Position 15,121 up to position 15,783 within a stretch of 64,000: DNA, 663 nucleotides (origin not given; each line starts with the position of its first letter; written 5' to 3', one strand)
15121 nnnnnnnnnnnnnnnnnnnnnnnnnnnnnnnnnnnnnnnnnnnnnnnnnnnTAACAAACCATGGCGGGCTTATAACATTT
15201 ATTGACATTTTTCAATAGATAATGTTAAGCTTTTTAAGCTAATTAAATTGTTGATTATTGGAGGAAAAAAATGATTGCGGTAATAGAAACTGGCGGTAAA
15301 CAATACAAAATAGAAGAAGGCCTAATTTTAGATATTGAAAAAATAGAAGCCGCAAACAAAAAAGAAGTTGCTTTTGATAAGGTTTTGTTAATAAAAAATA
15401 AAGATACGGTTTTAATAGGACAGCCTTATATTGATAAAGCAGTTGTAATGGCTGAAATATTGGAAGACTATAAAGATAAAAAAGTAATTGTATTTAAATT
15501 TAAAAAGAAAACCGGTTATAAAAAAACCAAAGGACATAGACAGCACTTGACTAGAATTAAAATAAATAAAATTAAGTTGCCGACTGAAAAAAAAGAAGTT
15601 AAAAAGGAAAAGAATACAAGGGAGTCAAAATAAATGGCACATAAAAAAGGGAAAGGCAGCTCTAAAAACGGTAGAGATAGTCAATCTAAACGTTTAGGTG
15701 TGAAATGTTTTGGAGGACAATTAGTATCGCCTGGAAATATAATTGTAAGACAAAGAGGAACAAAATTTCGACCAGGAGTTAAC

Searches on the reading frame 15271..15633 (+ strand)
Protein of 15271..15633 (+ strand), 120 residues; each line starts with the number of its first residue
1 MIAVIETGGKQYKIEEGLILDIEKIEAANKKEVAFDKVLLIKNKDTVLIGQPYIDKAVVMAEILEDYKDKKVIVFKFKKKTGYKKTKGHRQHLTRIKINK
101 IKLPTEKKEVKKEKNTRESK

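Call 50: search_protein_families(library=pfam, proteins=[window:15271-15633:+], max_evalue=0.00001)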
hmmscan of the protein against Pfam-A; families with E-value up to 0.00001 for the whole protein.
window:15271-15633:+ (120 aa): 1 family
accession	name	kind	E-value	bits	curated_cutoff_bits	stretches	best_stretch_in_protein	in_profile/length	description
PF00829.26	Ribosomal_L21p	-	3.5e-35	120.6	27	1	1-101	1-99/99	Ribosomal prokaryotic L21 protein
